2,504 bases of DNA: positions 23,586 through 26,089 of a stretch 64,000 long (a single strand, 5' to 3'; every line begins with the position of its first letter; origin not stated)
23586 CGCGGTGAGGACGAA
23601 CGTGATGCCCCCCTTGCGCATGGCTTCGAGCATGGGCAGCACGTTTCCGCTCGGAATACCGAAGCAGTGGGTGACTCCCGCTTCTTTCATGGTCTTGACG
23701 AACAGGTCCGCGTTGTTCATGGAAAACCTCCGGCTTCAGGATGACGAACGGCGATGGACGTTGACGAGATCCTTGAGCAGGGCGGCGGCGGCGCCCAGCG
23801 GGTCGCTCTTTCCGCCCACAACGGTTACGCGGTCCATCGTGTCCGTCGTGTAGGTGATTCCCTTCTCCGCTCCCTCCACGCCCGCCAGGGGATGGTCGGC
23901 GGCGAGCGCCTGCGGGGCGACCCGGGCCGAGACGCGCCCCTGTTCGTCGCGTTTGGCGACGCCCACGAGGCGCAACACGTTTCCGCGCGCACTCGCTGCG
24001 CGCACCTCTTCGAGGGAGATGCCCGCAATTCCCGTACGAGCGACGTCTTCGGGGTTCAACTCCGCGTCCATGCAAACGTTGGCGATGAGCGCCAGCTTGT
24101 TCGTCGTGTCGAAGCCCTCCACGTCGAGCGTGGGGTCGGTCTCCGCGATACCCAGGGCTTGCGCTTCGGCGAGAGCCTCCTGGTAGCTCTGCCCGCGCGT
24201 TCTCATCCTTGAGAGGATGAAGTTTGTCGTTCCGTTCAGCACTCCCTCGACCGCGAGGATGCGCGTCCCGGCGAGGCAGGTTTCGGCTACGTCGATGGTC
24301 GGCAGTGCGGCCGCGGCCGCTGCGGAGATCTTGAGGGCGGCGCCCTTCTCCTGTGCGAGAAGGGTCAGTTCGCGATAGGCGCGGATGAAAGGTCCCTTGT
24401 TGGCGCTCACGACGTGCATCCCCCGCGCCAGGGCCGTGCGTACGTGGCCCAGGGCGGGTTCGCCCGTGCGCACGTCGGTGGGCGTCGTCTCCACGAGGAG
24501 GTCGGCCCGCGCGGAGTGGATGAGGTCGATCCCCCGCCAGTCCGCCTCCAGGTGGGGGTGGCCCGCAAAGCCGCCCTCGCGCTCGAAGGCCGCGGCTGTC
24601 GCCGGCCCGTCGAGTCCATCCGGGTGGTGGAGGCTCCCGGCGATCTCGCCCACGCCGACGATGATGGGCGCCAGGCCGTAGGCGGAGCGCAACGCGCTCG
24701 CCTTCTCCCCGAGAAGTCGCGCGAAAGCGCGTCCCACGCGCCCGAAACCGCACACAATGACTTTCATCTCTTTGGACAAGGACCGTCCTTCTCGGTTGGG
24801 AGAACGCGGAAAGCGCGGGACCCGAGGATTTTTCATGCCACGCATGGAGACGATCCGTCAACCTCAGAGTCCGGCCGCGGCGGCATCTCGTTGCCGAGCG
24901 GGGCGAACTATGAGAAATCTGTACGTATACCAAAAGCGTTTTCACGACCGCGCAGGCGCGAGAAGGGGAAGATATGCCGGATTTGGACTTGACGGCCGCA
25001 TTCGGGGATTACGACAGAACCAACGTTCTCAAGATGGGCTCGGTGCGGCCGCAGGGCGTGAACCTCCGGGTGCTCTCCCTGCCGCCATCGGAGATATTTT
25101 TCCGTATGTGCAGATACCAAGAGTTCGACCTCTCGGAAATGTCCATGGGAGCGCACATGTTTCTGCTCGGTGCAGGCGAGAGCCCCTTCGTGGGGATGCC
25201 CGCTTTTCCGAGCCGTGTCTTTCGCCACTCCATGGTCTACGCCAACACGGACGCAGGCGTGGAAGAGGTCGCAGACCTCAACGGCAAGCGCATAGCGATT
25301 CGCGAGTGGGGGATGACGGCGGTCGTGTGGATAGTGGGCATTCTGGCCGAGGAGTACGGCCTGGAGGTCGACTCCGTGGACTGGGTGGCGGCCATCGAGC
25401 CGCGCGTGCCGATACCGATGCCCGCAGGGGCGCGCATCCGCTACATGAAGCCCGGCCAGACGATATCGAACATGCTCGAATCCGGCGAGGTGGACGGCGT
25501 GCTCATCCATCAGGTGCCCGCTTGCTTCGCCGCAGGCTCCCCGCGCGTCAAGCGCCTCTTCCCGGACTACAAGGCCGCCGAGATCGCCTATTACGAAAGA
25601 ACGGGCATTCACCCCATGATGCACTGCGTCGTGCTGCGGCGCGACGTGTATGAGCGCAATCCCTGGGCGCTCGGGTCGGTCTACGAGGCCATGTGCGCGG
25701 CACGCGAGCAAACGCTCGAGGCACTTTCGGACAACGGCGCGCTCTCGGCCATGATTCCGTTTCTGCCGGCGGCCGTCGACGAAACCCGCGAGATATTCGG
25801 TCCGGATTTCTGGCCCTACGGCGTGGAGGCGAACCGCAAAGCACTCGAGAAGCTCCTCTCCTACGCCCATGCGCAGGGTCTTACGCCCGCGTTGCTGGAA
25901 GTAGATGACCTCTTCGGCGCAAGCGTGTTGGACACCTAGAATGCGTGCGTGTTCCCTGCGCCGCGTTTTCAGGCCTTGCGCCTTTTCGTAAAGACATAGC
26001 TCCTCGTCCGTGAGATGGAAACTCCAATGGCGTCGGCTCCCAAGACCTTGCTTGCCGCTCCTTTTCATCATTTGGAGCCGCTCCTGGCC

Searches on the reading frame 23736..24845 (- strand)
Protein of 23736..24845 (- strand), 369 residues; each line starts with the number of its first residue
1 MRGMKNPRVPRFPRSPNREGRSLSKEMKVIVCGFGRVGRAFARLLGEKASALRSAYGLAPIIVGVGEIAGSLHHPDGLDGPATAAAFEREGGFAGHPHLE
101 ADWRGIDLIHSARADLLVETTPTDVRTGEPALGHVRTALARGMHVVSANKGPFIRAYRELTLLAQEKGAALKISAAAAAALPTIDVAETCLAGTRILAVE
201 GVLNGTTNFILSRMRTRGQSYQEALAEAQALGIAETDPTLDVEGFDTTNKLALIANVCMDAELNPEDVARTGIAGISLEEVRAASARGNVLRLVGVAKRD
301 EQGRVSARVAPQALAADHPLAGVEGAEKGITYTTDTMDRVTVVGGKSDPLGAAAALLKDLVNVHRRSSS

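Call 67: search_protein_families(library=pfam, proteins=[window:23736-24845:-], max_evalue=0.00001)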
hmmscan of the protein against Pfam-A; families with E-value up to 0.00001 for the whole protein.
window:23736-24845:- (369 aa): 2 families
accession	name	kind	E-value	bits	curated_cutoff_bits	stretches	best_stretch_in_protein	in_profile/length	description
PF00742.24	Homoserine_dh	-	2e-53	181.2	22.9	1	182-361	1-173/173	Homoserine dehydrogenase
PF03447.22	NAD_binding_3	-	2.2e-06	28.8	24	0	33-170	1-112/116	Homoserine dehydrogenase, NAD binding domain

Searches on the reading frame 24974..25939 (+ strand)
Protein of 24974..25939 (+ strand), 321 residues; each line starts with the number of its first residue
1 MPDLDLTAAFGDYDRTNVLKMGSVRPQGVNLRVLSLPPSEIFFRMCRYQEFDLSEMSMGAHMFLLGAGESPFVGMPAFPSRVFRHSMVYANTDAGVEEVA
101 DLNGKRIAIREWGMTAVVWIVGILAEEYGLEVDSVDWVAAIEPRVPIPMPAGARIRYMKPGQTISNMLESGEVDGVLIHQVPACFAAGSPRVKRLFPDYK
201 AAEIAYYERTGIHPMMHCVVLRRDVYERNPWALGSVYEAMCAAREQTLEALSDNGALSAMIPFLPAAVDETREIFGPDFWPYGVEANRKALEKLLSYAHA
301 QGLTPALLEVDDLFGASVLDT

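Call 67: search_protein_families(library=pfam, proteins=[window:24974-25939:+], max_evalue=0.00001)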
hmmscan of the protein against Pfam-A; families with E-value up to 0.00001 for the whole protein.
window:24974-25939:+ (321 aa): 0 families

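Call 84: search_protein_families(library=ncbifam, proteins=[window:24974-25939:+], max_evalue=0.01)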
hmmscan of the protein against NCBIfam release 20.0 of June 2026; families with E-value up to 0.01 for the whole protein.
window:24974-25939:+ (321 aa): 2 families
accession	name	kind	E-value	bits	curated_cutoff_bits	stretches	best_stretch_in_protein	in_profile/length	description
TIGR01728.1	SsuA_fam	subfamily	6.2e-06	25.6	163.5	1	87-318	86-288/290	aliphatic sulfonate ABC transporter substrate-binding protein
TIGR02122.1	TRAP_TAXI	subfamily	0.0086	15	84.35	0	88-133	125-169/320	TAXI family TRAP transporter solute-binding subunit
